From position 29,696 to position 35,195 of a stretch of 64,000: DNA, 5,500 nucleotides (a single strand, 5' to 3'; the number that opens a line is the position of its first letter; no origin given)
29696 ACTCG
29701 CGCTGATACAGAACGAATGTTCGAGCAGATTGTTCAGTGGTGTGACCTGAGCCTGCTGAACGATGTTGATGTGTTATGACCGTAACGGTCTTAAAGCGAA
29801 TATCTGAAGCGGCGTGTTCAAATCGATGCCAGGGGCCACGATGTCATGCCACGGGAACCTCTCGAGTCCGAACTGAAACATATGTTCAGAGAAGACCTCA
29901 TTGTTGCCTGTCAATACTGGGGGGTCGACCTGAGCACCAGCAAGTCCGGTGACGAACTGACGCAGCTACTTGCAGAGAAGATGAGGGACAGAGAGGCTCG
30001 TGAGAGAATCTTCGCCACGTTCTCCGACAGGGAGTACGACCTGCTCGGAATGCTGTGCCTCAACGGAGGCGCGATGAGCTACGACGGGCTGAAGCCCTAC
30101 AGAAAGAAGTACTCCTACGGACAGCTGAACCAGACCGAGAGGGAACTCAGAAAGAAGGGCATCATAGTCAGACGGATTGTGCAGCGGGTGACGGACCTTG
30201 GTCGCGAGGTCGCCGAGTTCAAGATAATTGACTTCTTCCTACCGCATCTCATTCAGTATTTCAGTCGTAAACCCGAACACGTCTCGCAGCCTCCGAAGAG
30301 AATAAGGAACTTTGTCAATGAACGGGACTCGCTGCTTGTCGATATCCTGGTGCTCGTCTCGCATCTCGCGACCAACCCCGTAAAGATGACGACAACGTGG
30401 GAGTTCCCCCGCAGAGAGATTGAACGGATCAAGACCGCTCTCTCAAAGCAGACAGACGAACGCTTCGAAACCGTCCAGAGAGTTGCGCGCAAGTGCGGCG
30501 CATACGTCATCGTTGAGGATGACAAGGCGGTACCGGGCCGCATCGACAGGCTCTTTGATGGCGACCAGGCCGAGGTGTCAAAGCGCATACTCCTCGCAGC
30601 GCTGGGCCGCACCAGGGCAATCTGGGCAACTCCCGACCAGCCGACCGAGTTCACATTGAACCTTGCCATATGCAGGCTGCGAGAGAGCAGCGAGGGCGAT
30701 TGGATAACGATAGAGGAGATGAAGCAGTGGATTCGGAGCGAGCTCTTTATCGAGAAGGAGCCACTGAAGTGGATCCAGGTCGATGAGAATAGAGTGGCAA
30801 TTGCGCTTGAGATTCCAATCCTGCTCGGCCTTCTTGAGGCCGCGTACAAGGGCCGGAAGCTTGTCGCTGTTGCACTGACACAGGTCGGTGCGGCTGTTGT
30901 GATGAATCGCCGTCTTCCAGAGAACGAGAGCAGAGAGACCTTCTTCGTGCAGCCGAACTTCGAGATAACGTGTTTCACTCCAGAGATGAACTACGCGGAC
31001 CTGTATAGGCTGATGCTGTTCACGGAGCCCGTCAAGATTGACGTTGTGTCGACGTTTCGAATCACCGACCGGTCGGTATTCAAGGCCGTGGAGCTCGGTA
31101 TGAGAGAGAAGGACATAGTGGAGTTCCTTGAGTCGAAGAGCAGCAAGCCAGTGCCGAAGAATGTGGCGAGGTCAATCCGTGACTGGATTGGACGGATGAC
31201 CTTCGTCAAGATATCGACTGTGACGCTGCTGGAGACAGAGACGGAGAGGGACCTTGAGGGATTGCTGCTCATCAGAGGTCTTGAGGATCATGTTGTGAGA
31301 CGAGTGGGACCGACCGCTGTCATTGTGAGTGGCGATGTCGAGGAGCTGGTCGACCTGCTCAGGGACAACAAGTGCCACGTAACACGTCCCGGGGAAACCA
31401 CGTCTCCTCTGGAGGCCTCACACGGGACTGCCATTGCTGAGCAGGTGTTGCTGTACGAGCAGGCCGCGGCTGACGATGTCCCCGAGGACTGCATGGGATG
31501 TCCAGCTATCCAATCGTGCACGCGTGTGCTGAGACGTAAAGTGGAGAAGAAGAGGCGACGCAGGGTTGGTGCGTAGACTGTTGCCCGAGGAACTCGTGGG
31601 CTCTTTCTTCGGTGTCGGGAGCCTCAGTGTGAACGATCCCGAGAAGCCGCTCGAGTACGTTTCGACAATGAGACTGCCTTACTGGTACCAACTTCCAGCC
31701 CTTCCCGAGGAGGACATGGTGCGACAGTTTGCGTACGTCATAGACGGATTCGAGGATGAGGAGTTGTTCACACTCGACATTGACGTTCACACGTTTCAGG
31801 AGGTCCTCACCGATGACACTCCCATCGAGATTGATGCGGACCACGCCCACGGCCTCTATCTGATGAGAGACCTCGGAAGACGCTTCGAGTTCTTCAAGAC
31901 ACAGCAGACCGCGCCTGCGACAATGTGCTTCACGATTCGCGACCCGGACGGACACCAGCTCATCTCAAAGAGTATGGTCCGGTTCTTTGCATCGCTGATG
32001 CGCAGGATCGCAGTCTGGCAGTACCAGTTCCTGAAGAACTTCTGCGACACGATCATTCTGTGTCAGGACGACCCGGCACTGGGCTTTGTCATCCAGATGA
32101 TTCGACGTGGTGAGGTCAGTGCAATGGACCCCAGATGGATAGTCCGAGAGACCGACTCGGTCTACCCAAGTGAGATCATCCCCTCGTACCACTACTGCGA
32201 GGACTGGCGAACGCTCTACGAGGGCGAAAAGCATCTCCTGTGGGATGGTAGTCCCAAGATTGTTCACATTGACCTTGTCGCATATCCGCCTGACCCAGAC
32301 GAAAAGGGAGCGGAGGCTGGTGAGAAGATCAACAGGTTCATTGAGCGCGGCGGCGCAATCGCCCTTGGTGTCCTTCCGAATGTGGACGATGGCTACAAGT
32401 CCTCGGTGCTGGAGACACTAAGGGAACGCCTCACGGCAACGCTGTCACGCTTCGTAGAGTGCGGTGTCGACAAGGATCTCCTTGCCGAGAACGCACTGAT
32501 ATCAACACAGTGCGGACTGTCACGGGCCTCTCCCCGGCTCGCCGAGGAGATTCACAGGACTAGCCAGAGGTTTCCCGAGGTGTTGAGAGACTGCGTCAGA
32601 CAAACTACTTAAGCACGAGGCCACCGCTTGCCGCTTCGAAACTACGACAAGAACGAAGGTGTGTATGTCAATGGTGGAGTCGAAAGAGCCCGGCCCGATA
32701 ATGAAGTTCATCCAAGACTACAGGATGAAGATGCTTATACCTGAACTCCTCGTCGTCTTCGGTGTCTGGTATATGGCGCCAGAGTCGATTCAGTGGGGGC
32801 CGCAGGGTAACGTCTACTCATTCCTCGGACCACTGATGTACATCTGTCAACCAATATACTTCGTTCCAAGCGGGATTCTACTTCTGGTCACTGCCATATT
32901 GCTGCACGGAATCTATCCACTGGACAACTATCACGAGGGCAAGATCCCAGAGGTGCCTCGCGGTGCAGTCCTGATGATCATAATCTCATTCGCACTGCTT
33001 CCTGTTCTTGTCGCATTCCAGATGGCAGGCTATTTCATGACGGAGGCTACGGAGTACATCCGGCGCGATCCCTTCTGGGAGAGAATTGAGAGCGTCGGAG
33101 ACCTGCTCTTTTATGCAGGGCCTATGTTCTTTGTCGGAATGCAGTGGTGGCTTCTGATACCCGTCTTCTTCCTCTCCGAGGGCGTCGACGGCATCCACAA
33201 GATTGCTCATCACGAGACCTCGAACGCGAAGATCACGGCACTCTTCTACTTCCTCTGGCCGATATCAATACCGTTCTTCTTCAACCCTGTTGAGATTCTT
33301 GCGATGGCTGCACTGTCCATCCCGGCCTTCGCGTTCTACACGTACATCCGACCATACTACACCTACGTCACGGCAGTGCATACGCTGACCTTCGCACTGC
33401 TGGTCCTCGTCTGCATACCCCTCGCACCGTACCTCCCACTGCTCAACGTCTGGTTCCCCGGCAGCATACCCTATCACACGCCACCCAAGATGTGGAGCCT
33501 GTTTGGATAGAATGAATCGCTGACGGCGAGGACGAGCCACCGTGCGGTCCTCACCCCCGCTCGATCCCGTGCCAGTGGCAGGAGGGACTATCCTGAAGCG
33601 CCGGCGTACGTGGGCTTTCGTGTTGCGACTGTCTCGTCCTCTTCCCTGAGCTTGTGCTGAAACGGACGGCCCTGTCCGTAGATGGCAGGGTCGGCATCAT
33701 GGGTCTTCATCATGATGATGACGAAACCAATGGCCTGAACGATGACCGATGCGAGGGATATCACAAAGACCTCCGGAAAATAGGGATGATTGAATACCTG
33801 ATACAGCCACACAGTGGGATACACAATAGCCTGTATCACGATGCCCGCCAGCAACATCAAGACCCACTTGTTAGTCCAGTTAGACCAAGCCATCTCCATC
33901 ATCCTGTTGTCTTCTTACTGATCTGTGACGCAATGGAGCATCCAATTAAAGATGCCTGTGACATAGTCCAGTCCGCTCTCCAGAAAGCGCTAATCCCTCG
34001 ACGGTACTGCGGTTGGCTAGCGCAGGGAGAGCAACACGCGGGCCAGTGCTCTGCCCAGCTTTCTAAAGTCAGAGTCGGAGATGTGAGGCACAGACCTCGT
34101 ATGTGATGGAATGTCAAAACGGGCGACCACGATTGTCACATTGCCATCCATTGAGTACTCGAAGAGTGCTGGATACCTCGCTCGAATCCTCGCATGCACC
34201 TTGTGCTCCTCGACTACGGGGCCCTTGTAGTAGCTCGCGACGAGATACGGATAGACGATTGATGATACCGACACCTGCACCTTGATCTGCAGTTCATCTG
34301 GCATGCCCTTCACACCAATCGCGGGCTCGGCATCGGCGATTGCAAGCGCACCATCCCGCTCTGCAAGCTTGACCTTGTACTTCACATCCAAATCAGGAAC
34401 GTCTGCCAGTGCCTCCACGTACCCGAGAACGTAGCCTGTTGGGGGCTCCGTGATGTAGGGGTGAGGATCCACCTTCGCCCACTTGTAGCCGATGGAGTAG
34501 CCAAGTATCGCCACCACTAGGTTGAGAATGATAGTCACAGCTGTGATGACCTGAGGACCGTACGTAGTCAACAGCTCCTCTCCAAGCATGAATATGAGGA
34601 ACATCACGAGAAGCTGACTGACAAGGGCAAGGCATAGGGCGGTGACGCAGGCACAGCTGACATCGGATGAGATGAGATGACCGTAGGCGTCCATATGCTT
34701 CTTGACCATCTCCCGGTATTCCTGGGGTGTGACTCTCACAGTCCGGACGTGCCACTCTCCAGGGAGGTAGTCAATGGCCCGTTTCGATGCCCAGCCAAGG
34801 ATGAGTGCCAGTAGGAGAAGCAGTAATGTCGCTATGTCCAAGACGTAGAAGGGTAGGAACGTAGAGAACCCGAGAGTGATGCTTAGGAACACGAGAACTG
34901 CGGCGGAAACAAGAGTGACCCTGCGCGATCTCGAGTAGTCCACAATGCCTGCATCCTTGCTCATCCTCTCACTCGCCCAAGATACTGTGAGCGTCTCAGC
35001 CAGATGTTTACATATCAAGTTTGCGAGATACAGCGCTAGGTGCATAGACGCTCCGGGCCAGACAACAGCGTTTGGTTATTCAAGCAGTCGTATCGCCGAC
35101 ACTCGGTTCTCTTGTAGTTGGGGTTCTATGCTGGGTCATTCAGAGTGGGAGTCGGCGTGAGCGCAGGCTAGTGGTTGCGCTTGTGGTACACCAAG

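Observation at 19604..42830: Candidate archaeal polymorphic toxin system: caspase/CHAT-like autoprotease fused to variable hydrophobic tips, each followed by a different partner gene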

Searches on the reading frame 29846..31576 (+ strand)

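Call 18: search_protein_families(library=pfam, proteins=[window:29846-31576:+], max_evalue=0.01)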
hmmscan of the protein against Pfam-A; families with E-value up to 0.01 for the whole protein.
window:29846-31576:+ (576 aa): 1 family
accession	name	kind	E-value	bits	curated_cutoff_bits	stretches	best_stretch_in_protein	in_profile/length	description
PF13625.11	Helicase_C_3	-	1.3e-13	51.5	34.2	1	387-485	21-122/125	Helicase conserved C-terminal domain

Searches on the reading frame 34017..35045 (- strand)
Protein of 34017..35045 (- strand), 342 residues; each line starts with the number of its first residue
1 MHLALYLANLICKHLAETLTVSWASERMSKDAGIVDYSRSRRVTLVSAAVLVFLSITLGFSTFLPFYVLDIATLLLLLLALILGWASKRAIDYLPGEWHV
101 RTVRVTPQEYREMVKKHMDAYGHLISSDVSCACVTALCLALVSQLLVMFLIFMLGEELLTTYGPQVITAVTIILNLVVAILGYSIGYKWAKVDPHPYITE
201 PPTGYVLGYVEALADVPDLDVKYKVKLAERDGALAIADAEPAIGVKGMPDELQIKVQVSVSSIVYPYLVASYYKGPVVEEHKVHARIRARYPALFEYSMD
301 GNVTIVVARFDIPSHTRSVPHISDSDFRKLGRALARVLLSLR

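Call 18: search_protein_families(library=pfam, proteins=[window:34017-35045:-], max_evalue=0.01)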
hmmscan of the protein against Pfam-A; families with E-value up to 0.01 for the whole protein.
window:34017-35045:- (342 aa): 0 families

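Call 65: search_protein_families(library=ncbifam, proteins=[window:34017-35045:-], max_evalue=0.1)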
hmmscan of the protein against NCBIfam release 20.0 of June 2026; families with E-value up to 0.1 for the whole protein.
window:34017-35045:- (342 aa): 1 family
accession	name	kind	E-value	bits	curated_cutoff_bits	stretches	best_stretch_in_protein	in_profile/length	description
TIGR00054.1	TIGR00054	equivalog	0.017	14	147.55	1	9-89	308-390/421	RIP metalloprotease RseP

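Call 66: search_protein_families(library=padloc, proteins=[window:34017-35045:-], max_evalue=0.1)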
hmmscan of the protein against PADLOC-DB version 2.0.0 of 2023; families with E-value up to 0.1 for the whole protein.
window:34017-35045:- (342 aa): 0 families
